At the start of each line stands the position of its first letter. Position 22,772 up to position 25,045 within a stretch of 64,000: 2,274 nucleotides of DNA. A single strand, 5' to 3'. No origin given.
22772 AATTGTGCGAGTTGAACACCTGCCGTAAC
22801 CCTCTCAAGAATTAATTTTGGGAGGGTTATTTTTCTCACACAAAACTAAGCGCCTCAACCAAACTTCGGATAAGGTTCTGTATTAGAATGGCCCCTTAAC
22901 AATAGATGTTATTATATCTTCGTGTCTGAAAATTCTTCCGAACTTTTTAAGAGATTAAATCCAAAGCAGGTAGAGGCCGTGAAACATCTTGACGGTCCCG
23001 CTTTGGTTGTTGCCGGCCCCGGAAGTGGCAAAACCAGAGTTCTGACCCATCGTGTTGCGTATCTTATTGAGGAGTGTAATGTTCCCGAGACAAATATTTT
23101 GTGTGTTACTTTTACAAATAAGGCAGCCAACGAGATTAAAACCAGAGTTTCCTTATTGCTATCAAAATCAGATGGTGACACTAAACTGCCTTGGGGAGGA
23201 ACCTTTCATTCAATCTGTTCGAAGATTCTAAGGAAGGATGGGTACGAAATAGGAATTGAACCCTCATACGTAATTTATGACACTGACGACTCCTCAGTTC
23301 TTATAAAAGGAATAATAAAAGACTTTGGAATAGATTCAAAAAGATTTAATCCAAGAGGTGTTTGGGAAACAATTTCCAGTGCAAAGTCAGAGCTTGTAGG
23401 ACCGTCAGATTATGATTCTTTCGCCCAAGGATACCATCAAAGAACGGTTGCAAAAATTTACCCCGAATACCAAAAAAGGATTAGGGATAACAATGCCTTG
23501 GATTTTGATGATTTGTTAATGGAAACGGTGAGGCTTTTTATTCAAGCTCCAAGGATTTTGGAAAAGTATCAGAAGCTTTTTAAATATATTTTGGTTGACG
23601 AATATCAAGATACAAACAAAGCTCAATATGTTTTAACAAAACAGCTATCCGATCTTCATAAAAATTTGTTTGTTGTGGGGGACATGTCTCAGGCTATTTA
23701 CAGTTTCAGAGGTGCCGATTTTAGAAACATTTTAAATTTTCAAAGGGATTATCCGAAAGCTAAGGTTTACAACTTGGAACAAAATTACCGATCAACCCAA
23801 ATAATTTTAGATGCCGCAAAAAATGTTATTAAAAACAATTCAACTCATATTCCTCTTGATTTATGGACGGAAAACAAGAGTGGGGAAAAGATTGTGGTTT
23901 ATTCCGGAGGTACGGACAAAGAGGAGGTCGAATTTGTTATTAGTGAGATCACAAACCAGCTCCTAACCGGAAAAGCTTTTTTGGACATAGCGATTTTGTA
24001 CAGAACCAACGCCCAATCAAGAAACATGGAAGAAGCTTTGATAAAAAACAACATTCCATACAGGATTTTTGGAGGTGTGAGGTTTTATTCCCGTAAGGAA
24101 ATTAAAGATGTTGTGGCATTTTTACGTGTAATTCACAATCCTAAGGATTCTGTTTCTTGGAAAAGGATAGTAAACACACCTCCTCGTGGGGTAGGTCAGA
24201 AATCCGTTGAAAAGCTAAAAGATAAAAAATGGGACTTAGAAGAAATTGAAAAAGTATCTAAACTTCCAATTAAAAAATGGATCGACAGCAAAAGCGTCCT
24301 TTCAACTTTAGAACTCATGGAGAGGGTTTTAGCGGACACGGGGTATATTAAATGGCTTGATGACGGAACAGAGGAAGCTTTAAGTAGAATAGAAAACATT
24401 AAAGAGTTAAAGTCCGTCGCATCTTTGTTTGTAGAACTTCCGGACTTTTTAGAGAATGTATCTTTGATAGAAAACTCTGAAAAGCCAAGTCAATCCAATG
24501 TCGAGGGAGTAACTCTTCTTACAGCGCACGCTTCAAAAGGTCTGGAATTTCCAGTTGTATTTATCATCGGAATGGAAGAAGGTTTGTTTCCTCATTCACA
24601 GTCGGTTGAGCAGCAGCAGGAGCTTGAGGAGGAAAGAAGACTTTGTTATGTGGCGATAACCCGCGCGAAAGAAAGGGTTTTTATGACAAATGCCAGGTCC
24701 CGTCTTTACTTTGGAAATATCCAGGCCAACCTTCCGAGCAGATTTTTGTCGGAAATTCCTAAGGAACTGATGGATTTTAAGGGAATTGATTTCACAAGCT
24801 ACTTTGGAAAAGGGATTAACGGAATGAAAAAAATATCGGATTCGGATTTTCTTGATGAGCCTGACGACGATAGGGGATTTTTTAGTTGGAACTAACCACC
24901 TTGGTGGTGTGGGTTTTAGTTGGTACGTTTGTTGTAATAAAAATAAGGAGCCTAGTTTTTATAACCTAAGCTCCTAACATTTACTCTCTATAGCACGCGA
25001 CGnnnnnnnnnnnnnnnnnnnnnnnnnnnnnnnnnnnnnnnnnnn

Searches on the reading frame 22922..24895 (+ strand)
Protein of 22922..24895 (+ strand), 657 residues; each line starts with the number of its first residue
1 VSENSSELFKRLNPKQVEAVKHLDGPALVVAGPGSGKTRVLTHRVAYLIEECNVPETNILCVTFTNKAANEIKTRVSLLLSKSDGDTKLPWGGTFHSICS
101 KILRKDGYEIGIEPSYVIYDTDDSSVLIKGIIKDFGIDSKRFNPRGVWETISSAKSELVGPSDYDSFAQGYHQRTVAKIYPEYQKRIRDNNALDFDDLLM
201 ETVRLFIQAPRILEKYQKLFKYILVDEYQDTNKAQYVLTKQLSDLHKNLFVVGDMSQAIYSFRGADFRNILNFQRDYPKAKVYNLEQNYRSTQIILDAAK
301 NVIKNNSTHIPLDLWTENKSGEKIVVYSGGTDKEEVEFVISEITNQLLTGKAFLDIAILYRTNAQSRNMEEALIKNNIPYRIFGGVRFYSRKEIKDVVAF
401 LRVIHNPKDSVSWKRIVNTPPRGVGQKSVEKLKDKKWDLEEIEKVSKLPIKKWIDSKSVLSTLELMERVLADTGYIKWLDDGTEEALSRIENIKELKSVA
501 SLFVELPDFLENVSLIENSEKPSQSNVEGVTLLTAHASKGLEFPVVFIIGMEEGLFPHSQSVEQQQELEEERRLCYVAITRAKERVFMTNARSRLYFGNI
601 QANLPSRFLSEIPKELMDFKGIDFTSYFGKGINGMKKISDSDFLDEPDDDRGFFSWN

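Call 3: search_protein_families(library=pfam, proteins=[window:22922-24895:+], max_evalue=0.01)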
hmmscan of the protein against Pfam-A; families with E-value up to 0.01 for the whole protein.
window:22922-24895:+ (657 aa): 7 families
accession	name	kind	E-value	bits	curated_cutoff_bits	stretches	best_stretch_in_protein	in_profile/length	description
PF00580.27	UvrD-helicase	-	1.1e-88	297.9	23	1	12-278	1-271/271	UvrD/REP helicase N-terminal domain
PF13361.12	UvrD_C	-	6.5e-75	253.2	25.6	2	283-436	1-156/350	UvrD-like helicase C-terminal domain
PF13245.12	AAA_19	-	8.2e-22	78.3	25.1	1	17-263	2-134/134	AAA domain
PF13538.12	UvrD_C_2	-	3.6e-10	40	27.4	1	530-588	2-51/52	UvrD-like helicase C-terminal domain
PF01443.25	Viral_helicase1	-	7.6e-07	29.6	21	0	528-586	175-224/228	Viral superfamily 1 RNA helicase core domain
PF13604.12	AAA_30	-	1.5e-05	25.3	27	1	12-76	2-66/191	AAA domain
PF13086.12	AAA_11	-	0.00052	20.3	27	1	12-78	2-74/257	AAA domain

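Call 30: find_related_loci(query=window:22922-24895:+, collection=genome_contigs, flank=8000)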
Query window:22922-24895:+ (657 aa) in genome_contigs; peptide patterns used: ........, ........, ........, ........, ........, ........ (x = any residue, [..] = any of these).
600 stretches matched a pattern (row limit reached: there are more); 597 encode a relative of the query (tblastn E <= 1e-3); the best 80 are kept; 80 distinct loci.
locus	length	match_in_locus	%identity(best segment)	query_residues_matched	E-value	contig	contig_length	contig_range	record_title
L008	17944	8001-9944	71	1-656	0e+0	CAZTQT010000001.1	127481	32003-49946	MAG TPA_asm: uncultured Candidatus Saccharibacteria bacterium isolate binchicken_co45_572 genome assembly, contig: NODE_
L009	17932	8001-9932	65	4-657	0e+0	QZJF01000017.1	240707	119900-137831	MAG: candidate division WWE3 bacterium isolate SURF_46 Ga0104751_1000015, whole genome shotgun sequence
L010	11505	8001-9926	63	8-656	0e+0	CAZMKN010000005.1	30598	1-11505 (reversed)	MAG TPA_asm: uncultured Candidatus Saccharibacteria bacterium isolate SRP191223_co1_110 genome assembly, contig: NODE_11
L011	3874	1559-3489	72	7-657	0e+0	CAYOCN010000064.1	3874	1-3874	MAG TPA_asm: uncultured Candidatus Saccharibacteria bacterium isolate SRP272421_co3_296 genome assembly, contig: NODE_92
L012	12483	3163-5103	68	1-656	0e+0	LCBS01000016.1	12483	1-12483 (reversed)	MAG: candidate division WWE3 bacterium GW2011_GWB1_41_6 UU72_C0016, whole genome shotgun sequence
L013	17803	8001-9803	53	12-617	0e+0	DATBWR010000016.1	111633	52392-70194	MAG TPA_asm: Candidatus Nanoarchaeia archaeon isolate SMAG_U7546 k141_1618754, whole genome shotgun sequence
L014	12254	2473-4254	52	8-620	0e+0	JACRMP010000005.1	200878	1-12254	MAG: Candidatus Gottesmanbacteria bacterium isolate NC_groundwater_1910_Pr3_S2p5_48_11 SR2-18-S2p5_coassembly_scaffold_1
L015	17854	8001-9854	51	12-618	0e+0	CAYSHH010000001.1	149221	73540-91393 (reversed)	MAG TPA_asm: uncultured Candidatus Saccharibacteria bacterium isolate binchicken_co220_14 genome assembly, contig: NODE_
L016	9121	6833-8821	47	8-647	0e+0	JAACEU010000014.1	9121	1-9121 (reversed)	MAG: Nitrospirae bacterium isolate OTbin.105 scaffold_3586, whole genome shotgun sequence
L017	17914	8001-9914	48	8-619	0e+0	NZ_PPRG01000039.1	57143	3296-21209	Staphylococcus devriesei strain CCUG 58238 b5fd8d6d-ad9c-4a08-ad28-f37f0666a1a0_c39, whole genome shotgun sequence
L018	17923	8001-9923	49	5-618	0e+0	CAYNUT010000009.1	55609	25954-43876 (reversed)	MAG TPA_asm: uncultured Neobacillus sp. isolate binchicken_co158_25 genome assembly, contig: NODE_496_length_55609_cov_5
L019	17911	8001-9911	46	8-618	0e+0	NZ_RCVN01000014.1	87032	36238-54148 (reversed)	Staphylococcus pseudoxylosus strain S04009 NODE_14_length_87032_cov_32.734194, whole genome shotgun sequence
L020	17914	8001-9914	48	4-620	0e+0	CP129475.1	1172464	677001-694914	MAG: Candidatus Dojkabacteria bacterium isolate cMAG.21 chromosome, complete genome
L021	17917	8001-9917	47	4-618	0e+0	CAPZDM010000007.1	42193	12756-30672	MAG TPA_asm: uncultured Clostridia bacterium isolate MGBC122997 genome assembly, contig: MGBC122997.7, whole genome shot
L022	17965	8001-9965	48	7-633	0e+0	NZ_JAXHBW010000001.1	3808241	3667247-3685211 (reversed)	Alkalihalobacillus sp. R86527 contig_2, whole genome shotgun sequence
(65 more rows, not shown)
